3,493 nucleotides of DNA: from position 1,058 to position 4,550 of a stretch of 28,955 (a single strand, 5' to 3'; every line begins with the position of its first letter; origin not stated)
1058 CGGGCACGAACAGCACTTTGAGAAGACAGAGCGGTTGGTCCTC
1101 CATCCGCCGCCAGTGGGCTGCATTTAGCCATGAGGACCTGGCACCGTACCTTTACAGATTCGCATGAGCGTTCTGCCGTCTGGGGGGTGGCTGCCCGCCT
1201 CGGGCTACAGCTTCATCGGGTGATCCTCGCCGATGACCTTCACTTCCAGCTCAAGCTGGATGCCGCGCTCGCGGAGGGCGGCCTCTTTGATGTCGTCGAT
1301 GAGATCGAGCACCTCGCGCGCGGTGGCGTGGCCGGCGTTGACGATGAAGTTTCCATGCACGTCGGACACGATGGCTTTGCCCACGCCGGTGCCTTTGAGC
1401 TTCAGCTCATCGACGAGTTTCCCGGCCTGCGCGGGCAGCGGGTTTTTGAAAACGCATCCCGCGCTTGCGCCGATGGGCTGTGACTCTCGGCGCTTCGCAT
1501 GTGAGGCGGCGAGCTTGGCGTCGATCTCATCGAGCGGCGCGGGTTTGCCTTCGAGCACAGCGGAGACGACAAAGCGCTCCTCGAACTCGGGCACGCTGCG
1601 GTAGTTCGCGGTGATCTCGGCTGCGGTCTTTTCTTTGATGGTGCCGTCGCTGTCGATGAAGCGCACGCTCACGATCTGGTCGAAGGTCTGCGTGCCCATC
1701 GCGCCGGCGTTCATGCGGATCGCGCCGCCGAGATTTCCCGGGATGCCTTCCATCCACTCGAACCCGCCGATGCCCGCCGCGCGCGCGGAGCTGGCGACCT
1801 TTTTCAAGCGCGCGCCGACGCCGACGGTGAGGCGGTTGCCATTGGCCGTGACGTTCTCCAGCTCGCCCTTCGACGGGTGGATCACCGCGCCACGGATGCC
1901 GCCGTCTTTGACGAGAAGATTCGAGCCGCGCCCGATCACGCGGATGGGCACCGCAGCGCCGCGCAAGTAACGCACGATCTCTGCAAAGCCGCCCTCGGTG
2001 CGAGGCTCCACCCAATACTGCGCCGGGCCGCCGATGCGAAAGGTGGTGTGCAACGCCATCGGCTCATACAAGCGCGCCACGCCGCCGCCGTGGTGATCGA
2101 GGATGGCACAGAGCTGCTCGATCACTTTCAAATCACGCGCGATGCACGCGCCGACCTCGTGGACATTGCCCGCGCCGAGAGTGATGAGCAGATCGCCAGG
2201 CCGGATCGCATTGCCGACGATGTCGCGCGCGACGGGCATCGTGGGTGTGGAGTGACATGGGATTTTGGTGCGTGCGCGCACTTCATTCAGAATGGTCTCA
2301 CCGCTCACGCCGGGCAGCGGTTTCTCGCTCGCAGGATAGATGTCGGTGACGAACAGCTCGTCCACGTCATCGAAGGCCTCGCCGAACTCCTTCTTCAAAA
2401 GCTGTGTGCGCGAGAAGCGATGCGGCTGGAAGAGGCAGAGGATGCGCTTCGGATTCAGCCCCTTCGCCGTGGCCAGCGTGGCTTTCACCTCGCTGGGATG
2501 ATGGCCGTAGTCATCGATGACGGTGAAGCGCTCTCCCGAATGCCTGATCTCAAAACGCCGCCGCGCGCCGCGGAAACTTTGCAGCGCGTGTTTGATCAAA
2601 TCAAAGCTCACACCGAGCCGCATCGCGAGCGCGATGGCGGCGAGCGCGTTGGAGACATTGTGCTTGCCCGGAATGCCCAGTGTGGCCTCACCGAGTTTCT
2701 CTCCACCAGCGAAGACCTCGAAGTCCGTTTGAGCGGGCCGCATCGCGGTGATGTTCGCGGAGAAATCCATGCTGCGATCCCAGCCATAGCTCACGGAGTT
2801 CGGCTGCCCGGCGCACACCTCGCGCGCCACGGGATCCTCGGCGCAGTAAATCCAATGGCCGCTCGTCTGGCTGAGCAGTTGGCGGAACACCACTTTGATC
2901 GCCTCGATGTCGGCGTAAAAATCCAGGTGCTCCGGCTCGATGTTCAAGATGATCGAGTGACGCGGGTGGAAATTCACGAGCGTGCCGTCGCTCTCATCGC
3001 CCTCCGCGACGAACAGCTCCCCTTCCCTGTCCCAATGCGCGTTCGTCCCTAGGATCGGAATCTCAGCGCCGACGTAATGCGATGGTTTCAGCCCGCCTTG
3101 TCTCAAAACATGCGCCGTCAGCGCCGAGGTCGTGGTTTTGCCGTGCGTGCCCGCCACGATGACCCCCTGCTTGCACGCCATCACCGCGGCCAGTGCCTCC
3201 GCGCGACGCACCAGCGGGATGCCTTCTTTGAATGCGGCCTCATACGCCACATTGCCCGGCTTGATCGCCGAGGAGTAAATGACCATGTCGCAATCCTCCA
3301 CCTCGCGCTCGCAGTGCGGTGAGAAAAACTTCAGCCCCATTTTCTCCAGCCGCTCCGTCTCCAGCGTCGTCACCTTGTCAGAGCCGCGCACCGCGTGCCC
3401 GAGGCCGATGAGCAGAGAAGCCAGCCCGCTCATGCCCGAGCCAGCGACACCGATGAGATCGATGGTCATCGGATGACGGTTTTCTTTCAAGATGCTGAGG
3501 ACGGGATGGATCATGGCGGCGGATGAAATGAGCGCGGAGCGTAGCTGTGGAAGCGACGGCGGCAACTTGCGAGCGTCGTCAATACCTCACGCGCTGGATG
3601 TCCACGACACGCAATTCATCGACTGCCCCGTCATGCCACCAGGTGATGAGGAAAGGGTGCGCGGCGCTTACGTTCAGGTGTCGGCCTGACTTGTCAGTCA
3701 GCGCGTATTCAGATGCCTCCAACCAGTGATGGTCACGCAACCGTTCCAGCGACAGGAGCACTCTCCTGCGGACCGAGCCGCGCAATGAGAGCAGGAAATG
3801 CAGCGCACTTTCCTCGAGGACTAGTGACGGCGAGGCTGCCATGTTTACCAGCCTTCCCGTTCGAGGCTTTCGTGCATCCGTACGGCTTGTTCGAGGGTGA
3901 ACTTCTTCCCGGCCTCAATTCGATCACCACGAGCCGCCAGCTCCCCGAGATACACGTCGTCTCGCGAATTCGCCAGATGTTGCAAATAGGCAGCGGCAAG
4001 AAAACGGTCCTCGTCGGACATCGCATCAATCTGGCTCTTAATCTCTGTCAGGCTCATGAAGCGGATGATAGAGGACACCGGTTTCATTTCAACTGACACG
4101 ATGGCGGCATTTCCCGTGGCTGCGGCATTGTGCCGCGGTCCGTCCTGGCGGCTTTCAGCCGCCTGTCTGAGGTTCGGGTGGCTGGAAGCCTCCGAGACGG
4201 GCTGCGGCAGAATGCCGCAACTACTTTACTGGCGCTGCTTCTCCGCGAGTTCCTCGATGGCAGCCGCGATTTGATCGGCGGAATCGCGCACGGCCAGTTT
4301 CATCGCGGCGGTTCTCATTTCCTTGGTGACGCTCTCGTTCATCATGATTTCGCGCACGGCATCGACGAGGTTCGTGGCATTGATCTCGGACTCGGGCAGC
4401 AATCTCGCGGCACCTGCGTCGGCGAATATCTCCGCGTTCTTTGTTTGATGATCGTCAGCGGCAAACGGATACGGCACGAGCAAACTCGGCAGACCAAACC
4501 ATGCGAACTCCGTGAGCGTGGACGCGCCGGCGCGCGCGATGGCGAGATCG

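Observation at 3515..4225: RelE/ParE-type toxin-antitoxin pair lodged inside the dcw operon between murG and murC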

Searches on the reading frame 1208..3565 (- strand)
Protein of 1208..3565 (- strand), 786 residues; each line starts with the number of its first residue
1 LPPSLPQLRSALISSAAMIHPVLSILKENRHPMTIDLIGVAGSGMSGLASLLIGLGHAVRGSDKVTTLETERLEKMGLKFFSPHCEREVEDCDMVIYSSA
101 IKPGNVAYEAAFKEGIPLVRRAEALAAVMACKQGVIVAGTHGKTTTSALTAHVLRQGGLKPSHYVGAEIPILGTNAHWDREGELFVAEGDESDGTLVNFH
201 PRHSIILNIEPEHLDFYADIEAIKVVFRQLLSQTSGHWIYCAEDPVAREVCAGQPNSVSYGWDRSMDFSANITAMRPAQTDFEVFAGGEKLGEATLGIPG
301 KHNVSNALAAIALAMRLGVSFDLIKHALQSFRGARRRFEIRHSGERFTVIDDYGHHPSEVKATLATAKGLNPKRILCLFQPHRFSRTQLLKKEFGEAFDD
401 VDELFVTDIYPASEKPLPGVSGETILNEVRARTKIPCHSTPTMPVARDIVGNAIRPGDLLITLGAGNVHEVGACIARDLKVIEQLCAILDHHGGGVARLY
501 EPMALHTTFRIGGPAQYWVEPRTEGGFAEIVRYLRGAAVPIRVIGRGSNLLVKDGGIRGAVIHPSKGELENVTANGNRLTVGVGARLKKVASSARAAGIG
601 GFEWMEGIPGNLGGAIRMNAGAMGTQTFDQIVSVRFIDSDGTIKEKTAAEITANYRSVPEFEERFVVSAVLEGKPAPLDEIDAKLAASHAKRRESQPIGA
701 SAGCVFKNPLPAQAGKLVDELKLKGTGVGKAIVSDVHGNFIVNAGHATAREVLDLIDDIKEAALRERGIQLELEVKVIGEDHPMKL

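Call 3: search_protein_families(library=pfam, proteins=[window:1208-3565:-], max_evalue=1)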
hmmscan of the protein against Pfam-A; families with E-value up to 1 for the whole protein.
window:1208-3565:- (786 aa): 6 families
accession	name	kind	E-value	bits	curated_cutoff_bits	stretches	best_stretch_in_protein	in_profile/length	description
PF02873.21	MurB_C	-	9.7e-26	90.3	27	1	681-778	2-99/99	UDP-N-acetylenolpyruvoylglucosamine reductase, C-terminal domain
PF08245.18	Mur_ligase_M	-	7.3e-23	82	24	1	137-314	1-200/200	Mur ligase middle domain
PF01565.28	FAD_binding_4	-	5.6e-20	71.9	26.4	1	516-644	2-136/139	FAD binding domain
PF02875.26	Mur_ligase_C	-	2.8e-18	67.4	28.4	1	336-466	1-127/127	Mur ligase, glutamate ligase domain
PF01225.30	Mur_ligase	-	7.6e-17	61.9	21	1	35-130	2-92/95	Mur ligase family, catalytic domain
PF20754.2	Thermo-DBP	-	0.59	10.8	24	0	714-745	13-44/98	Thermo-DBP-RP2 C-terminal domain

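Call 4: search_protein_families(library=ncbifam, proteins=[window:1208-3565:-], max_evalue=1)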
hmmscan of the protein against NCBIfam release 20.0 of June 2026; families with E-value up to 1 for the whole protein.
window:1208-3565:- (786 aa): 35 families (the best 25 are shown)
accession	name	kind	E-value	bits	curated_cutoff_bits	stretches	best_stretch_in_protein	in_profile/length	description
TIGR01082.1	murC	equivalog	1.4e-129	433.1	335.1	1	35-473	2-446/449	UDP-N-acetylmuramate--L-alanine ligase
NF010480.0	PRK13905.1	equivalog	2.2e-88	296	259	1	497-781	16-301/303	UDP-N-acetylmuramate dehydrogenase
NF011171.0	PRK14573.1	equivalog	1.8e-83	280.8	1015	1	35-475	7-444/809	bifunctional UDP-N-acetylmuramate--L-alanine ligase/D-alanine--D-alanine ligase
TIGR00179.1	murB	equivalog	2.3e-56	191.2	144.5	1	503-779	1-290/290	UDP-N-acetylmuramate dehydrogenase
NF011245.0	PRK14651.1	equivalog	1.3e-50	172.1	224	1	502-781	8-270/273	UDP-N-acetylmuramate dehydrogenase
TIGR01081.1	mpl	equivalog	3.1e-50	171.5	388.7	1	35-407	2-385/448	UDP-N-acetylmuramate:L-alanyl-gamma-D-glutamyl-meso-diaminopimelate ligase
NF010479.0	PRK13904.1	equivalog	1.7e-38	132.6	273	1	542-778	36-258/258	UDP-N-acetylmuramate dehydrogenase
NF011242.0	PRK14648.1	equivalog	9.4e-28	97.4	426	2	497-636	12-154/354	UDP-N-acetylmuramate dehydrogenase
NF010478.0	PRK13903.1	equivalog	1.2e-26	93.4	231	2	501-670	19-189/362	UDP-N-acetylmuramate dehydrogenase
TIGR01087.1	murD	equivalog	2.3e-26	92.9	211.95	1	37-352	4-322/441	UDP-N-acetylmuramoyl-L-alanine--D-glutamate ligase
NF053645.1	pMurC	equivalog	2.4e-26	92.5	560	2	278-369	296-387/492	pseudomurein biosynthesis peptide ligase pMurC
NF001126.0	PRK00139.1-4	equivalog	7e-25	87.5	373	1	204-379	197-374/486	UDP-N-acetylmuramoyl-L-alanyl-D-glutamate--2,6-diaminopimelate ligase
NF000755.0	PRK00046.1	equivalog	9e-23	80.5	277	2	503-657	10-166/343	UDP-N-acetylmuramate dehydrogenase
TIGR01085.1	murE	subfamily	5.2e-22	78.4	257.3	2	204-379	181-364/472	UDP-N-acetylmuramyl-tripeptide synthetase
NF001124.0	PRK00139.1-2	equivalog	2.2e-20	72.9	476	2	208-476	206-476/500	UDP-N-acetylmuramoyl-L-alanyl-D-glutamate--2,6-diaminopimelate ligase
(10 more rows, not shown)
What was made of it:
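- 1205..3514 (-): murC-murB fusion gene, the downstream neighbour. Its start ATGA keeps the ancestral overlap sequence. TIGR01082 murC plus PRK13905 murB (call 4).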

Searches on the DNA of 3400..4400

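Call 87: search_rna_families(source=window, start=3400, end=4400, threshold=evalue, max_evalue=1)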
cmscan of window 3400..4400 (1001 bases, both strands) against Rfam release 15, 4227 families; matches with E-value up to 1: 5.
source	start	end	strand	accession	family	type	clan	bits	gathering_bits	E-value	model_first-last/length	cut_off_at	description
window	4121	4220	+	RF03175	MIR3454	Gene; miRNA;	-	38.2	142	4.3e-06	1-147/147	no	MIR3454 microRNA precursor family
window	4124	4219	+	RF00102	VA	Gene;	-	22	62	0.52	1-159/159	no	VA RNA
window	4129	4211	+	RF00936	mir-744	Gene; miRNA;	-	19.8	87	0.79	1-96/96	no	mir-744 microRNA precursor family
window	4261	4285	-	RF03139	S4-Bacteroidia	Cis-reg; leader;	CL00119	18.7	34.7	0.36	1-34/34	no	S4-Bacteroidia ribosomal protein leader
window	4121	4202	+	RF01390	isrG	Gene; sRNA;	-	12.6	100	0.7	60-116/279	no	isrG Hfq binding RNA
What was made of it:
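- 4116..4224 (-): Long imperfect hairpin starting 2 nt after the murG stop codon. It contains two copies of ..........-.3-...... (4118-4136, 4200-4218). Function unknown; it has no T-run. No Rfam family reaches its threshold (call 87).
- Tried and rejected: Rfam on 3400-4400 gave only generic long-hairpin hits far below threshold (call 87).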
